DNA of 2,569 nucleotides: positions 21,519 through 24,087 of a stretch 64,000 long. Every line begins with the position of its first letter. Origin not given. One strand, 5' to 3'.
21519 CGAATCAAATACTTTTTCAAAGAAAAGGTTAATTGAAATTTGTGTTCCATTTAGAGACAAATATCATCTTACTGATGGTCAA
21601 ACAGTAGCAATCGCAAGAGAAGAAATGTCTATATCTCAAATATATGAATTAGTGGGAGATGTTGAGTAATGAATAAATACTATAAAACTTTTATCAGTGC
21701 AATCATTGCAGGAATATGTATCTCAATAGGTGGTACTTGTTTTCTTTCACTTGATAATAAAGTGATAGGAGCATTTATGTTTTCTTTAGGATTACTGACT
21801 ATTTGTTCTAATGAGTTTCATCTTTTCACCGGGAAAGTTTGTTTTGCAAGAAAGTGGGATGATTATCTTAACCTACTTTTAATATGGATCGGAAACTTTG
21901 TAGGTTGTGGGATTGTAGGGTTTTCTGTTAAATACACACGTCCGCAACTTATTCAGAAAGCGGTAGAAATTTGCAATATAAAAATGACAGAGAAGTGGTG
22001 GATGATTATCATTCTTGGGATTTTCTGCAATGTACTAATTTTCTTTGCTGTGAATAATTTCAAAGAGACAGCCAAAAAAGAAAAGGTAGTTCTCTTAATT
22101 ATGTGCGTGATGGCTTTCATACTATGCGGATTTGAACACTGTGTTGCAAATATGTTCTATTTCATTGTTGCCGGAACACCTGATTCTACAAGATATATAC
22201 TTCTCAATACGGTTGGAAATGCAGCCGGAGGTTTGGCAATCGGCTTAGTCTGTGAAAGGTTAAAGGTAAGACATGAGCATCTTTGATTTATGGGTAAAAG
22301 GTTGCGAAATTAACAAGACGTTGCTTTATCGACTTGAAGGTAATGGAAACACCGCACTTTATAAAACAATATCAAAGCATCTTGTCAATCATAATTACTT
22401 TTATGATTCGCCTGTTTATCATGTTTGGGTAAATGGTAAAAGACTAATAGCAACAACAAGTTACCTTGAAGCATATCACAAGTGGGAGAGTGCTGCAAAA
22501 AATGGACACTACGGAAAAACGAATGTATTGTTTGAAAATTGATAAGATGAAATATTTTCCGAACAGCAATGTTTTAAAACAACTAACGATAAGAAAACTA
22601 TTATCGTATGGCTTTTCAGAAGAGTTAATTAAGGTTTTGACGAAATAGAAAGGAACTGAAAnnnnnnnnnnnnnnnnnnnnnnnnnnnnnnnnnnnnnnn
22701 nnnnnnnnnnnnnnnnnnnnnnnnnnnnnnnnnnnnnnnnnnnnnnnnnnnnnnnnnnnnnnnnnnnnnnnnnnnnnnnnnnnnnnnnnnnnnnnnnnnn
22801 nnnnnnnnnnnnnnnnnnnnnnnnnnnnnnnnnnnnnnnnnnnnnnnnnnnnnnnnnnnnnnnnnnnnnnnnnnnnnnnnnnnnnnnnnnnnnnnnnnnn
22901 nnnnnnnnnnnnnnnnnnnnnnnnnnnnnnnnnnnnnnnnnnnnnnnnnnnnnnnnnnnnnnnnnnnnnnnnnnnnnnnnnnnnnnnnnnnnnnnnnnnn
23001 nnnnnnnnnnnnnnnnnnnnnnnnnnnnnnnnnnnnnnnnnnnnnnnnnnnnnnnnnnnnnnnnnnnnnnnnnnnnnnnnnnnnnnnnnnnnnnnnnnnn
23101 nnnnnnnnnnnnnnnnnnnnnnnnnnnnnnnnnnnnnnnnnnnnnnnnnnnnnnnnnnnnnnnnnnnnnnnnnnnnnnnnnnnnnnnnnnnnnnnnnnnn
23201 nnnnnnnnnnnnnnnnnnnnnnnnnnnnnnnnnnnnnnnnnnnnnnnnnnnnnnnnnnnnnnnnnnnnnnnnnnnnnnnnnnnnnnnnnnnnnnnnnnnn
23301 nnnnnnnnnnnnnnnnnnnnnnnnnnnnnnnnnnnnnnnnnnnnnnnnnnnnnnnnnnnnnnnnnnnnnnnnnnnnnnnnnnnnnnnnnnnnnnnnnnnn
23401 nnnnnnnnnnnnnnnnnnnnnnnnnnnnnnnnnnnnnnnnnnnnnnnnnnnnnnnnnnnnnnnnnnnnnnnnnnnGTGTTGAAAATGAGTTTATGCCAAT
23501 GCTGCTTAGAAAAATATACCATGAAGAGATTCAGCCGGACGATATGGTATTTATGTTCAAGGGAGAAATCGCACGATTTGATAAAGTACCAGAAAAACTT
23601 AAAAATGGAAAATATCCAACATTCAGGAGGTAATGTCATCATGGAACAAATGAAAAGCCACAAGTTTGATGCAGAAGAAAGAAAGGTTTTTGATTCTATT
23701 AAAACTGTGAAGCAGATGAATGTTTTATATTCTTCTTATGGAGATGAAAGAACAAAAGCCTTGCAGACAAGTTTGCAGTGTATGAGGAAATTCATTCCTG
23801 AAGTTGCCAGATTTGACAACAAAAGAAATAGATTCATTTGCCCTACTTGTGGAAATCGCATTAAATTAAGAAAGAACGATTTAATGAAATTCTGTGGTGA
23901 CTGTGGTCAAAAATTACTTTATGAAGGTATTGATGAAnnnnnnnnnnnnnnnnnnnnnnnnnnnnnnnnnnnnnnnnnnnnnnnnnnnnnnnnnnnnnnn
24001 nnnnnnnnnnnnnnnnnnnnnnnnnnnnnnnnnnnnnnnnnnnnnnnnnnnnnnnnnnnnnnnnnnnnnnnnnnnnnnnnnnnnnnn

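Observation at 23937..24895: Adjacent TARG1/OARD1-like macrodomain and PTH2-like peptidyl-tRNA hydrolase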

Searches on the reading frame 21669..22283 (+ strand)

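Call 3: search_protein_families(library=pfam, proteins=[window:21669-22283:+], max_evalue=0.1)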
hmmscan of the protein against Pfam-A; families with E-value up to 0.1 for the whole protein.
window:21669-22283:+ (205 aa): 2 families
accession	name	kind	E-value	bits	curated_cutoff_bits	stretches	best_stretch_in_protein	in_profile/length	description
PF01226.23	Form_Nir_trans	-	2.1e-30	106.3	34.6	1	4-191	18-233/240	Formate/nitrite transporter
PF25093.1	DUF7807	-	0.013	15.6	27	1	103-152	25-75/170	Family of unknown function (DUF7807)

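Call 4: search_protein_families(library=phrogs, proteins=[window:21669-22283:+], max_evalue=0.01)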
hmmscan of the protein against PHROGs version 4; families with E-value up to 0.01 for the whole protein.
window:21669-22283:+ (205 aa): 1 family
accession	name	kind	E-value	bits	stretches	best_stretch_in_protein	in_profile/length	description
phrog_36362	-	unknown function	0.0014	19.3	1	6-165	19-203/271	-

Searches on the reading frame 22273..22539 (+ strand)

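Call 3: search_protein_families(library=pfam, proteins=[window:22273-22539:+], max_evalue=0.1)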
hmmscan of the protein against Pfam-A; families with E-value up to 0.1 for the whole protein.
window:22273-22539:+ (89 aa): 1 family
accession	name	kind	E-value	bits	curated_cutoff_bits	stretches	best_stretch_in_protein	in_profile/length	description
PF15942.10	DUF4751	-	0.046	14.2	25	0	14-47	83-116/121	Domain of unknown function (DUF4751)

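Call 4: search_protein_families(library=phrogs, proteins=[window:22273-22539:+], max_evalue=0.01)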
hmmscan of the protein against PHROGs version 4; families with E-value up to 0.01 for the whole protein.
window:22273-22539:+ (89 aa): 0 families

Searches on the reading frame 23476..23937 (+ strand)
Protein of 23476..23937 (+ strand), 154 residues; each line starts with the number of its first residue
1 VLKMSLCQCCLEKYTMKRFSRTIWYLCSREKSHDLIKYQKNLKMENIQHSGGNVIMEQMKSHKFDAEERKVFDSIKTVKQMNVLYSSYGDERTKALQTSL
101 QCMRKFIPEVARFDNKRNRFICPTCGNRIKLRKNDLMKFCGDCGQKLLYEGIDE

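Call 3: search_protein_families(library=pfam, proteins=[window:23476-23937:+], max_evalue=0.1)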
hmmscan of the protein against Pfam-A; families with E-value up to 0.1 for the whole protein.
window:23476-23937:+ (154 aa): 13 families
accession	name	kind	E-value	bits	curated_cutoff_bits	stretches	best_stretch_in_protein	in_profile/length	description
PF08271.17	Zn_Ribbon_TF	-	0.0012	18.8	29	1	120-154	1-36/43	TFIIB zinc-binding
PF14803.11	Zn_ribbon_Nudix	-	0.0013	19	25.6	0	115-126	18-29/34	Nudix N-terminal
PF02150.21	Zn_ribbon_RPB9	-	0.01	16.2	25.2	0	137-150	1-14/36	RNA polymerases M/15 Kd subunit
PF09297.16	Zn_ribbon_NUD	-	0.011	15.9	24.8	1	122-145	6-29/32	NADH pyrophosphatase zinc ribbon domain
PF03604.18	Zn_ribbon_RPAB4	-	0.015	15.4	24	1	121-149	2-29/32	DNA directed RNA polymerase, 7 kDa subunit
PF12773.13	DZR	-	0.025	15.2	27.3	1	115-146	8-33/45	Double zinc ribbon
PF25164.1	CoiA_N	-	0.031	14.2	26.3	1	116-133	14-31/50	Competence protein CoiA, N-terminal domain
PF18439.7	zf_UBZ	-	0.032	14.3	25.6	0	119-131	2-14/32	Ubiquitin-Binding Zinc Finger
PF13248.11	Zn_ribbon_3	-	0.033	14.1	27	0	121-147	4-26/26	zinc-ribbon domain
PF13240.11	Zn_Ribbon_1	-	0.049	13.9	25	0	138-147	14-23/23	zinc-ribbon domain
PF22453.1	TubZ-like_C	-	0.071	13.5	26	1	45-95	21-72/144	Tubulin/FtsZ-like protein TubZ-like, C-terminal domain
PF01155.25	HypA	-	0.073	13.5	28.9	1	75-146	23-95/112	Hydrogenase/urease nickel incorporation, metallochaperone, hypA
PF14768.12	RPA_interact_C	-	0.081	13.9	25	0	7-85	2-69/80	Replication protein A interacting C-terminal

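Call 4: search_protein_families(library=phrogs, proteins=[window:23476-23937:+], max_evalue=0.01)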
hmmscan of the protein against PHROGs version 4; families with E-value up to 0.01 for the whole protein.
window:23476-23937:+ (154 aa): 3 families
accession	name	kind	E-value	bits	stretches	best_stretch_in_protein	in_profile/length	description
phrog_10714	-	unknown function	0.00081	20.6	1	75-147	24-99/109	-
phrog_6422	-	moron, auxiliary metabolic gene and host takeover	0.0017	19.7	0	116-151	4-44/120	Lar-like restriction alleviation protein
phrog_34442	-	unknown function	0.0048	18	0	100-126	7-33/58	-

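Call 7: search_protein_families(library=ncbifam, proteins=[window:23476-23937:+], max_evalue=0.1)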
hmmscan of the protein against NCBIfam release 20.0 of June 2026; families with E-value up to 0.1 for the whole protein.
window:23476-23937:+ (154 aa): 5 families
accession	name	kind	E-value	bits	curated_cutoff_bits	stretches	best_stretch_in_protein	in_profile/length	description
NF041913.1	HVO_2142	equivalog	0.0024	17.7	90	0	138-152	12-26/48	HVO_2142 family zinc finger protein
TIGR00280.1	eL43_euk_arch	equivalog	0.0094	16.3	95.8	0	115-147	32-64/92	50S ribosomal protein L37Ae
NF003058.0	PRK03976.1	equivalog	0.021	14.8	87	0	114-146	31-63/91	50S ribosomal protein L37ae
NF049953.1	ribbon_DG_selen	exception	0.022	14.7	130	1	111-146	139-170/172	zinc ribbon-containing (seleno)protein DG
NF011481.0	PRK14890.1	equivalog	0.086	12.9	61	0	115-144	23-57/61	putative Zn-ribbon RNA-binding protein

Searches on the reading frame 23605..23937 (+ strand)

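Call 58: search_protein_families(library=padloc, proteins=[window:23605-23937:+], max_evalue=0.01)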
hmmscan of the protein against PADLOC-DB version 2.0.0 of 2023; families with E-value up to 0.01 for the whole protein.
window:23605-23937:+ (111 aa): 1 family
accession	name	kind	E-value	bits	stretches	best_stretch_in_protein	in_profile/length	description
PDLC03862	LmuB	-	0.0044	13.4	1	20-102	283-352/643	-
